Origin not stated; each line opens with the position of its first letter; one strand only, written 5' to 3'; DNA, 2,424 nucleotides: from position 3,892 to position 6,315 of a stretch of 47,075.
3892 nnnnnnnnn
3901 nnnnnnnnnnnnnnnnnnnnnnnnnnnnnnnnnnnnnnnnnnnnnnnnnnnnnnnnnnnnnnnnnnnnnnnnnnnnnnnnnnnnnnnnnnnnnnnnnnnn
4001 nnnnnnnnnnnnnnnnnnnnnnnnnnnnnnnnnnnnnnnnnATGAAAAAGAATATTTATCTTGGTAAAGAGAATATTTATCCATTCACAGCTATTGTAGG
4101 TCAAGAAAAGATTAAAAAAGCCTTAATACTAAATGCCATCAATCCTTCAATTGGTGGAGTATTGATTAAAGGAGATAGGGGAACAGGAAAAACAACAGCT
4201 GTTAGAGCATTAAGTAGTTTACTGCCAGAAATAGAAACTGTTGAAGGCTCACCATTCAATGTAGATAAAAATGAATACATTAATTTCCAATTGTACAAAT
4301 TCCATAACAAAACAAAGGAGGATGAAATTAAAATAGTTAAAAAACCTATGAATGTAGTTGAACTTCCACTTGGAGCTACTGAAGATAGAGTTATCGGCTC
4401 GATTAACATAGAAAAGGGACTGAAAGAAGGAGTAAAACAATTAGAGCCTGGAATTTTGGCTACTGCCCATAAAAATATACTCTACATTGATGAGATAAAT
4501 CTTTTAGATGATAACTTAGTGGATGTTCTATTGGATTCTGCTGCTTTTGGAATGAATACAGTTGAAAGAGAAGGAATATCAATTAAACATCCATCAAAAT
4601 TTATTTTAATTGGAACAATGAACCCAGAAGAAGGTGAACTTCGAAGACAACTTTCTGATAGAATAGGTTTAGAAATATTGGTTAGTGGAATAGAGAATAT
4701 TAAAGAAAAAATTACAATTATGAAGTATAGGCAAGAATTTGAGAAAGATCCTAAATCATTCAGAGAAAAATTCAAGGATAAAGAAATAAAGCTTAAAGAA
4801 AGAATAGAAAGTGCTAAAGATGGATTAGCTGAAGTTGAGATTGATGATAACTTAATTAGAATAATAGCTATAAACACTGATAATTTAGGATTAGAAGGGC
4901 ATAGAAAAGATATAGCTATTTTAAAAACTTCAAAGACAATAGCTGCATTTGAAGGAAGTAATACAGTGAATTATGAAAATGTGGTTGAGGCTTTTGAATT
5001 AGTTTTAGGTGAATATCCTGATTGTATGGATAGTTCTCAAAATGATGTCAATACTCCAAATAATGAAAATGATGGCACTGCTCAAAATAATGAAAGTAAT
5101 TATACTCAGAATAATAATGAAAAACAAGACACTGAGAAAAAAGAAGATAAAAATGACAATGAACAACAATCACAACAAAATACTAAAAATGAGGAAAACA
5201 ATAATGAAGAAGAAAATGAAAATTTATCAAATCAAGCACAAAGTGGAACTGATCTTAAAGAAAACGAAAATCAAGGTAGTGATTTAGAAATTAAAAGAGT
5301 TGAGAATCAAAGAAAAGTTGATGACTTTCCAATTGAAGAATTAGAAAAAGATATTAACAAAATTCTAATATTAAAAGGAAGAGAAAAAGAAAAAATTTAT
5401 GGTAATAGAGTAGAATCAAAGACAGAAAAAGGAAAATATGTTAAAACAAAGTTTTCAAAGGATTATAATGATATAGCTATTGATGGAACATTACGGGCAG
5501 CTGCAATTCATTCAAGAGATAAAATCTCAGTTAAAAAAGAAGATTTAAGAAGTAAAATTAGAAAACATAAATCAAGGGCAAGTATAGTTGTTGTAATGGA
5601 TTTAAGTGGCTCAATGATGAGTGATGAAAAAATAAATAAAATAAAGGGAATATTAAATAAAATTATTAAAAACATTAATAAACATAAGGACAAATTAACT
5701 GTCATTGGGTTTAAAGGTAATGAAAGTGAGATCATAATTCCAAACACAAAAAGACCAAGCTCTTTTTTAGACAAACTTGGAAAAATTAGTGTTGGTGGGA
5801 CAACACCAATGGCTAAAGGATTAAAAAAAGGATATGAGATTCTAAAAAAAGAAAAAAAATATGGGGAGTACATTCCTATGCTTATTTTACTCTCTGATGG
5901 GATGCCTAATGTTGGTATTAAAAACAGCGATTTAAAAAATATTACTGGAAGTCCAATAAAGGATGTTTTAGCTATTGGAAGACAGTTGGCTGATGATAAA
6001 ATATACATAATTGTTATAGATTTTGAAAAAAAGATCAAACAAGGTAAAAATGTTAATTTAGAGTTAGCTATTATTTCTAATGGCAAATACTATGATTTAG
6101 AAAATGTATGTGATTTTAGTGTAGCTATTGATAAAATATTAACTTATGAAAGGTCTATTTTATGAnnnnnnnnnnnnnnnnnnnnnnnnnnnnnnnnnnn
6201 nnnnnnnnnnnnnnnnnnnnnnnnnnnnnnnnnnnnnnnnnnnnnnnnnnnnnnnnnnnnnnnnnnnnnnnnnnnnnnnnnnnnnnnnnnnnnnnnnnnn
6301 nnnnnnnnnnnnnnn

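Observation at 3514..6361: ChlI/ChlD-like chelatase gene bracketed by near-identical inverted element copies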

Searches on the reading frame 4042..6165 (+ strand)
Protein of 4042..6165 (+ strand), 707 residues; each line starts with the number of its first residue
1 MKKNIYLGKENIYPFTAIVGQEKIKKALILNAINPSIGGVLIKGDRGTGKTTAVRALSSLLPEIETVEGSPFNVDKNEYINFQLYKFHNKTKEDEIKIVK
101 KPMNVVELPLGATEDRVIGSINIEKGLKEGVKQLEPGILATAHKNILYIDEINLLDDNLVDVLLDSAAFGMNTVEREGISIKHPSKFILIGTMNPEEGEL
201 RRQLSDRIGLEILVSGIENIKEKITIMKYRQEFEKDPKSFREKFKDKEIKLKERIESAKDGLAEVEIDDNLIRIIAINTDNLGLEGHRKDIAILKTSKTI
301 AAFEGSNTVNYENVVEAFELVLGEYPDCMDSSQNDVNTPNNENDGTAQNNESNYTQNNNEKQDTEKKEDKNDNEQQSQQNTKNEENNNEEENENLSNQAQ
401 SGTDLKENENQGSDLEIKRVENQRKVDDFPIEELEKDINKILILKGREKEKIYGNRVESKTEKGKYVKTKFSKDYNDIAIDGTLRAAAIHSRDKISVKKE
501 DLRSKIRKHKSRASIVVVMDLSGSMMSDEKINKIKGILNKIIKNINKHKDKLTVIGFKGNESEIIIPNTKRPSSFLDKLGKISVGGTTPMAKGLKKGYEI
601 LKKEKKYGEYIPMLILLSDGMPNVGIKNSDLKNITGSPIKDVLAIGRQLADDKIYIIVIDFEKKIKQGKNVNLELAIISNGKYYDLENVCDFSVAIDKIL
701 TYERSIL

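Call 13: search_protein_families(library=pfam, proteins=[window:4042-6165:+])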
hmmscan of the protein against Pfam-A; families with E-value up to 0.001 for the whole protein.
window:4042-6165:+ (707 aa): 8 families
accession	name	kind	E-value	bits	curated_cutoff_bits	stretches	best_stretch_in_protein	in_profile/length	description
PF01078.27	Mg_chelatase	-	9.4e-13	48.5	20.3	1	127-196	90-159/207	Magnesium chelatase, subunit ChlI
PF13519.12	VWA_2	-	4.9e-12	46.9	27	1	515-620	1-106/107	von Willebrand factor type A domain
PF07728.20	AAA_5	-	1.6e-10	41.5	22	1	100-202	25-130/139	AAA domain (dynein-related subfamily)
PF17863.7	AAA_lid_2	-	9e-06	25.8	22.7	1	282-323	11-51/74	AAA lid domain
PF00004.35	AAA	-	0.00013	22.9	21.2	0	40-209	1-124/131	ATPase family associated with various cellular activities (AAA)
PF13401.12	AAA_22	-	0.00015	22.5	27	1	40-169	8-110/130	AAA domain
PF00158.32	Sigma54_activat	-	0.00036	20.7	20.2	0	123-193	73-141/168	Sigma-54 interaction domain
PF00493.29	MCM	-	0.00037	20.1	23.3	0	130-203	108-181/224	MCM P-loop domain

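Call 14: search_protein_families(library=ncbifam, proteins=[window:4042-6165:+])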
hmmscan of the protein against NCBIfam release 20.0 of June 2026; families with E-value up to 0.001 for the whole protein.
window:4042-6165:+ (707 aa): 9 families
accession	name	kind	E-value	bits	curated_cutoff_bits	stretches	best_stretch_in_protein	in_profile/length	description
TIGR02442.1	Cob-chelat-sub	hypoth_equivalog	8e-183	609.3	779.45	1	13-687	1-641/641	putative cobaltochelatase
TIGR02030.1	BchI-ChlI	equivalog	2.9e-108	362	466.95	1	13-320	1-308/337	magnesium chelatase ATPase subunit I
TIGR02031.1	BchD-ChlD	equivalog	1.2e-106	357.8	499.55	1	22-692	1-605/608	magnesium chelatase ATPase subunit D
NF009943.0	PRK13406.1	equivalog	2.5e-44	151.8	571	1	102-667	52-551/585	magnesium chelatase subunit D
TIGR00368.1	TIGR00368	hypoth_equivalog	3.6e-11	42.3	362.4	1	9-68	185-242/499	YifB family Mg chelatase-like AAA ATPase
NF007365.0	PRK09862.1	equivalog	7.5e-08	31.4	530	1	135-196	286-347/506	YifB family Mg chelatase-like AAA ATPase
TIGR02902.1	spore_lonB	equivalog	2.9e-05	22.9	723.3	1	15-158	64-190/531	ATP-dependent protease LonB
NF005942.0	PRK07994.1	equivalog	0.00028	20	613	0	15-58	15-59/655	DNA polymerase III subunit gamma/tau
NF011510.0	PRK14948.1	equivalog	0.00064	18.6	593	0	15-58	17-61/640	DNA polymerase III subunit gamma/tau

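Call 15: find_related_loci(query=window:4042-6165:+, collection=genome_contigs, flank=6000)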
Query window:4042-6165:+ (707 aa) in genome_contigs; peptide patterns used: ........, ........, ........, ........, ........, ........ (x = any residue, [..] = any of these).
162 stretches matched a pattern; 4 encode a relative of the query (tblastn E <= 1e-3); 4 distinct loci.
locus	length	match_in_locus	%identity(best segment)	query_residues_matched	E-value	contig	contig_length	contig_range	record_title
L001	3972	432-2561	90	1-707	0e+0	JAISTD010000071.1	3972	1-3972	MAG: Candidatus Methanovirga australis isolate Md513_bin122 k119_2850706, whole genome shotgun sequence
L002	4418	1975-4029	75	9-707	0e+0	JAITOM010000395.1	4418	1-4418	MAG: Methanobrevibacter sp. isolate Po218_bin58 k119_3802823, whole genome shotgun sequence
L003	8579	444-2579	73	9-707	0e+0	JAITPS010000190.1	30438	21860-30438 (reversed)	MAG: Candidatus Methanovirga meridionalis isolate Pq454_bin35 k119_3547200, whole genome shotgun sequence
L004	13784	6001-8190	72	4-707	0e+0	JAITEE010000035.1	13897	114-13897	MAG: Candidatus Methanovirga aequatorialis isolate Nm470_bin38 k119_3928060, whole genome shotgun sequence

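Call 22: find_homologous_proteins(query=window:4042-6165:+, max_evalue=1e-50)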
Query window:4042-6165:+ (707 aa): 7884 proteins with E <= 1e-50 among 8000 candidates; the best 120 are listed.
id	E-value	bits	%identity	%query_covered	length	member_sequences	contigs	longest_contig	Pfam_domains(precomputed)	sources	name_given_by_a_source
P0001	0.0e+0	1466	97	100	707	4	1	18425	PF26791.1,PF13519.13,PF17863.8,PF07728.21,PF01078.28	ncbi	ncbi:MAG: magnesium-chelatase 38 kDa subunit [Methanobrevibacter sp. CfCl-M3]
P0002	0.0e+0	1368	90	100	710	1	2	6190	PF26791.1,PF13519.13,PF17863.8,PF07728.21,PF01078.28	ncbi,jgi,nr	ncbi:MAG: ATP-binding protein [Methanobrevibacter sp.]|jgi:magnesium chelatase subunit D|nr:ATP-bind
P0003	0.0e+0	1099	75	99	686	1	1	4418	PF26791.1,PF13519.13,PF17863.8,PF07728.21,PF01078.28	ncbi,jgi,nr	ncbi:MAG: ATP-binding protein [Methanobrevibacter sp.]|jgi:magnesium chelatase subunit D|nr:ATP-bind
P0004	0.0e+0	1098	75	99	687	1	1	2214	PF26791.1,PF13519.13,PF17863.8,PF07728.21,PF01078.28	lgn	-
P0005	0.0e+0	1086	73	99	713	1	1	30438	PF26791.1,PF13519.13,PF17863.8,PF13401.13,PF07728.21,PF01078.28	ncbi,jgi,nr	ncbi:MAG: ATP-binding protein [Methanobrevibacter sp.]|jgi:magnesium chelatase subunit D|nr:ATP-bind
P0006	0.0e+0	1085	73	99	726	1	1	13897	PF26791.1,PF13519.13,PF17863.8,PF07728.21,PF01078.28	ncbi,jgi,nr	ncbi:MAG: VWA domain-containing protein [Methanobrevibacter sp.]|jgi:magnesium chelatase subunit D|n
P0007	0.0e+0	1066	72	99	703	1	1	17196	PF26791.1,PF13519.13,PF17863.8,PF13401.13,PF07728.21,PF01078.28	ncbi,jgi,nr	ncbi:MAG: VWA domain-containing protein [Methanobrevibacter sp.]|jgi:magnesium chelatase subunit D|n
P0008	4.6e-252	856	68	45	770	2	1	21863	PF26791.1,PF13519.13,PF17863.8,PF13401.13,PF07728.21,PF01078.28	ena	-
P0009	4.9e-251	853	58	99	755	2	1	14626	PF26791.1,PF13519.13,PF17863.8,PF13401.13,PF07728.21,PF01078.28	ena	-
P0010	1.1e-250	852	56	99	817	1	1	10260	PF26791.1,PF13519.13,PF17863.8,PF13401.13,PF07728.21,PF01078.28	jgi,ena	-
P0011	4.1e-250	850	57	99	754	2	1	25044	PF26791.1,PF13519.13,PF17863.8,PF13401.13,PF07728.21,PF01078.28,PF13191.13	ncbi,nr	ncbi:MAG: VWA domain-containing protein [Methanobacteriaceae archaeon]|nr:VWA domain-containing prot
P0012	2.3e-249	847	58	99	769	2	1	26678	PF26791.1,PF13519.13,PF17863.8,PF13401.13,PF07728.21,PF01078.28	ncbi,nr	ncbi:ATP-binding protein [Methanobrevibacter cuticularis]|nr:ATP-binding protein [Methanobrevibacter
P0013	4.0e-249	846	67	45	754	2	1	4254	PF26791.1,PF13519.13,PF17863.8,PF13401.13,PF07728.21,PF01078.28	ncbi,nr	ncbi:MAG: VWA domain-containing protein [Methanobrevibacter sp.]|nr:VWA domain-containing protein [M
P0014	6.0e-246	836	55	99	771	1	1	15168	PF26791.1,PF13519.13,PF17863.8,PF13401.13,PF07728.21,PF01078.28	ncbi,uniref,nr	ncbi:putative cobaltochelatase subunit [Methanobrevibacter arboriphilus JCM 13429 = DSM 1125]|uniref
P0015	6.6e-246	836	56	98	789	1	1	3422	PF26791.1,PF13519.13,PF17863.8,PF07728.21,PF01078.28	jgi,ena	-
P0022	1.1e-241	822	54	99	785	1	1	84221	PF26791.1,PF13519.13,PF17863.8,PF07728.21,PF01078.28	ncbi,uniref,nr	ncbi:VWA domain-containing protein [Methanobrevibacter sp. TMH8]|uniref:VWA domain-containing protei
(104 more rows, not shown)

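Call 23: find_encoding_contigs(protein=P0001, flank=10000, max_places=6)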
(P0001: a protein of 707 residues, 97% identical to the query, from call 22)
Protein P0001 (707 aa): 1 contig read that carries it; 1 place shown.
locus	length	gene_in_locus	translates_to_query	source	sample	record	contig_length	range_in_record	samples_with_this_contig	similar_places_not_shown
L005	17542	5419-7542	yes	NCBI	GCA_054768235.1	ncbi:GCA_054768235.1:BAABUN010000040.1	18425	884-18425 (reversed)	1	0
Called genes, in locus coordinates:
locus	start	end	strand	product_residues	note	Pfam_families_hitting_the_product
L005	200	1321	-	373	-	PF23900:PRS2_N, PF06068:TIP49 (weak), PF05496:RuvB_N, PF00004:AAA, PF07724:AAA_2 (weak), PF13401:AAA_22 (faint), PF23902:AAA_lid_PRS2_C, PF17862:AAA_lid_3 (faint)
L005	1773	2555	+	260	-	PF00731:AIRC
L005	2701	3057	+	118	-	PF03083:MtN3_slv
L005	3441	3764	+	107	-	-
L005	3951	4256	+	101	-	PF03083:MtN3_slv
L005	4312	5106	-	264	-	PF00702:Hydrolase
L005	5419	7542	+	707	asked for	PF07728:AAA_5 (weak), PF01078:Mg_chelatase (weak), PF17863:AAA_lid_2 (weak), PF26791:AAPxQ, PF13519:VWA_2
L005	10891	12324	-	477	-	PF00206:Lyase_1, PF14698:ASL_C2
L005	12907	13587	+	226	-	-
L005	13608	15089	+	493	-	PF12838:Fer4_7 (faint), PF14697:Fer4_21 (weak), PF13187:Fer4_9 (weak), PF00037:Fer4 (weak), PF01645:Glu_synthase, PF01070:FMN_dh, PF00478:IMPDH (weak), PF03060:NMO, +1 more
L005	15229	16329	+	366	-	PF00953:Glycos_transf_4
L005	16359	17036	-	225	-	PF01872:RibD_C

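Call 24: find_encoding_contigs(protein=P0002, flank=10000, max_places=6)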
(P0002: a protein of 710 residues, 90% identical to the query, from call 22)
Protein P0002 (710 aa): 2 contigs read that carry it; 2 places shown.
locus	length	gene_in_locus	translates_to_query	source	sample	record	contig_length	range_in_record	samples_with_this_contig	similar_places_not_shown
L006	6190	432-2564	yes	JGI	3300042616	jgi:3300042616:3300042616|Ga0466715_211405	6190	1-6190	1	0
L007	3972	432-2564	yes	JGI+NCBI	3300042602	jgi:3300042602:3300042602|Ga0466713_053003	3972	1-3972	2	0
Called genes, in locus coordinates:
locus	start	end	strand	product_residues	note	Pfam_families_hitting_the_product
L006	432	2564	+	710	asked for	PF07728:AAA_5 (faint), PF01078:Mg_chelatase (weak), PF17863:AAA_lid_2 (weak), PF26791:AAPxQ, PF13519:VWA_2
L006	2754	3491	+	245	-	PF00149:Metallophos, PF12850:Metallophos_2, PF14582:Metallophos_3 (weak)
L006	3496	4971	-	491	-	PF00209:SNF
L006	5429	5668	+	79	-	-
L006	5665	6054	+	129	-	PF01850:PIN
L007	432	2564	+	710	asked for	PF07728:AAA_5 (faint), PF01078:Mg_chelatase (weak), PF17863:AAA_lid_2 (weak), PF26791:AAPxQ, PF13519:VWA_2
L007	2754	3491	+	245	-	PF00149:Metallophos, PF12850:Metallophos_2, PF14582:Metallophos_3 (weak)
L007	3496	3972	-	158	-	PF00209:SNF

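Call 29: list_cluster_members(proteins=[window:4042-6165:+, window:6601-8034:-, window:1490-2737:+])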
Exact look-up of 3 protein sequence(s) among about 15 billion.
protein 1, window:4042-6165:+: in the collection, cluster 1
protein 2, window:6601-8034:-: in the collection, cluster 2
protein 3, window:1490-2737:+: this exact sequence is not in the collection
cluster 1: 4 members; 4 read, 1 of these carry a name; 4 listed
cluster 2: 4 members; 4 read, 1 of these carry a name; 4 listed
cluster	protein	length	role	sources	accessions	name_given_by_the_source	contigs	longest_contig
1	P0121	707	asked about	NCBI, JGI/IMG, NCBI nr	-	-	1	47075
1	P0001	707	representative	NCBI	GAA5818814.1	MAG: magnesium-chelatase 38 kDa subunit [Methanobrevibacter sp. CfCl-M3]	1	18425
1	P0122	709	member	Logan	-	-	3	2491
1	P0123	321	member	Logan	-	-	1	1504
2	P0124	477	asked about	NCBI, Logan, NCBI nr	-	-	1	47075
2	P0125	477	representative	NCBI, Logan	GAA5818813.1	MAG: argininosuccinate lyase [Methanobrevibacter sp. CfCl-M3]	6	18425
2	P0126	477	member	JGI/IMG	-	-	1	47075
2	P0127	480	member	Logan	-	-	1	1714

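Call 30: find_encoding_contigs(protein=P0125, flank=10000, max_places=10)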
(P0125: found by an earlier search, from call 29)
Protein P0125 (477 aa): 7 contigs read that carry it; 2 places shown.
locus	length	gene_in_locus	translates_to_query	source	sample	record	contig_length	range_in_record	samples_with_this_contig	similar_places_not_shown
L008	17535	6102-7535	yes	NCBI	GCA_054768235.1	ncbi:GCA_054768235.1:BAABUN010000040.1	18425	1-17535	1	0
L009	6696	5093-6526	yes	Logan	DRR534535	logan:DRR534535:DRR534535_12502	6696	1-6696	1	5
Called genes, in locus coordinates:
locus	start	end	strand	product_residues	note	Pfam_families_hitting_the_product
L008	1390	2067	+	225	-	PF01872:RibD_C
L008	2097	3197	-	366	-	PF00953:Glycos_transf_4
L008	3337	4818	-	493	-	PF12838:Fer4_7 (faint), PF14697:Fer4_21 (weak), PF13187:Fer4_9 (weak), PF00037:Fer4 (weak), PF01645:Glu_synthase, PF01070:FMN_dh, PF00478:IMPDH (weak), PF03060:NMO, +1 more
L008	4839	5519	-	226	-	-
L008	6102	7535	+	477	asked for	PF00206:Lyase_1, PF14698:ASL_C2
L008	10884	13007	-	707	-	PF07728:AAA_5 (weak), PF01078:Mg_chelatase (weak), PF17863:AAA_lid_2 (weak), PF26791:AAPxQ, PF13519:VWA_2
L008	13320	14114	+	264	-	PF00702:Hydrolase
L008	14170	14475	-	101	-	PF03083:MtN3_slv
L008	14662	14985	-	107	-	-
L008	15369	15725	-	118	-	PF03083:MtN3_slv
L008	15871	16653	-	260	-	PF00731:AIRC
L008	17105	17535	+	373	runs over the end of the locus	PF23900:PRS2_N, PF06068:TIP49 (weak), PF05496:RuvB_N, PF00004:AAA, PF07724:AAA_2 (weak), PF13401:AAA_22 (faint), PF23902:AAA_lid_PRS2_C, PF17862:AAA_lid_3 (faint)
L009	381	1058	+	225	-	PF01872:RibD_C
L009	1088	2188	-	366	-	PF00953:Glycos_transf_4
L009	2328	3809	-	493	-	PF12838:Fer4_7 (faint), PF14697:Fer4_21 (weak), PF13187:Fer4_9 (weak), PF00037:Fer4 (weak), PF01645:Glu_synthase, PF01070:FMN_dh, PF00478:IMPDH (weak), PF03060:NMO, +1 more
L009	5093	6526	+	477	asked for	PF00206:Lyase_1, PF14698:ASL_C2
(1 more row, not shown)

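Call 34: find_encoding_contigs(protein=P0022, flank=6000, max_places=2)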
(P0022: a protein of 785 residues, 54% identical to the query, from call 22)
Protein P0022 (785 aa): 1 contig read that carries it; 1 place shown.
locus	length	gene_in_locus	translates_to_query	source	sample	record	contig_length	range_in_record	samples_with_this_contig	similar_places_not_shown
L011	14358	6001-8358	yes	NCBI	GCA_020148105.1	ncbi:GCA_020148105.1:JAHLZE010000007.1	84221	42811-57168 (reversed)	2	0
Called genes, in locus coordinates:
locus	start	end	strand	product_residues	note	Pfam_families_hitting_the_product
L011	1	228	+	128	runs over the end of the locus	-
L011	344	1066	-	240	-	PF01976:DUF116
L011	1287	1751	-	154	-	-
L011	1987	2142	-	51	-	PF09723:Zn_ribbon_8 (weak)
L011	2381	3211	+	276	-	PF00931:NB-ARC (weak), PF13401:AAA_22, PF00004:AAA (weak), PF22703:Cdc6_lid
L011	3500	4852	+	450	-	PF07728:AAA_5 (faint), PF13401:AAA_22 (faint), PF01078:Mg_chelatase (weak), PF17863:AAA_lid_2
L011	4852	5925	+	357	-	PF26791:AAPxQ, PF13519:VWA_2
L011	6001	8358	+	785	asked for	PF01078:Mg_chelatase (faint), PF07728:AAA_5 (faint), PF17863:AAA_lid_2, PF26791:AAPxQ, PF13519:VWA_2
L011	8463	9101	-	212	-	-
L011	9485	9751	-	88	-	PF12844:HTH_19, PF01381:HTH_3, PF13443:HTH_26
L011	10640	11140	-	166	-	-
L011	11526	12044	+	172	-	PF04034:Ribo_biogen_C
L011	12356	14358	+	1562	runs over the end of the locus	PF13229:Beta_helix, PF05048:NosD (weak), PF13229:Beta_helix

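Call 35: find_encoding_contigs(protein=P0012, flank=6000, max_places=2)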
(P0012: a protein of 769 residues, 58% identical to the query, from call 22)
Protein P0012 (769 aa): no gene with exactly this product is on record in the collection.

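Call 36: find_encoding_contigs(protein=P0007, flank=6000, max_places=2)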
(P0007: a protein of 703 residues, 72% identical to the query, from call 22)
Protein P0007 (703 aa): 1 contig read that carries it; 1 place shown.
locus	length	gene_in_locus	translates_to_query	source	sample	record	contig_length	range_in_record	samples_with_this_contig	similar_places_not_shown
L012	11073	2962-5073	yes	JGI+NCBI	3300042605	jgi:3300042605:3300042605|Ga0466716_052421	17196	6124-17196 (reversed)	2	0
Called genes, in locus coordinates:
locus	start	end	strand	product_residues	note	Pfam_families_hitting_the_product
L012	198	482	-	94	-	PF03992:ABM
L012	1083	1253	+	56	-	-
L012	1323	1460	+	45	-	-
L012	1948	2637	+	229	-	PF02633:Creatininase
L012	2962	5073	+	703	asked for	PF07728:AAA_5 (faint), PF13401:AAA_22 (weak), PF01078:Mg_chelatase (weak), PF17863:AAA_lid_2 (weak), PF26791:AAPxQ, PF13519:VWA_2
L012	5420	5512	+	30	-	-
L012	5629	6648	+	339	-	PF01032:FecCD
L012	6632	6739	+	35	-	-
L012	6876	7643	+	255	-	PF02463:SMC_N (weak), PF13175:AAA_15 (faint), PF00005:ABC_tran, PF13304:AAA_21 (weak)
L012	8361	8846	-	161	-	-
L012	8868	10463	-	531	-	PF02463:SMC_N (faint), PF03193:RsgA_GTPase (faint), PF00005:ABC_tran, PF13401:AAA_22 (faint), PF00005:ABC_tran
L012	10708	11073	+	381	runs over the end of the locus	PF00091:Tubulin, PF12327:FtsZ_C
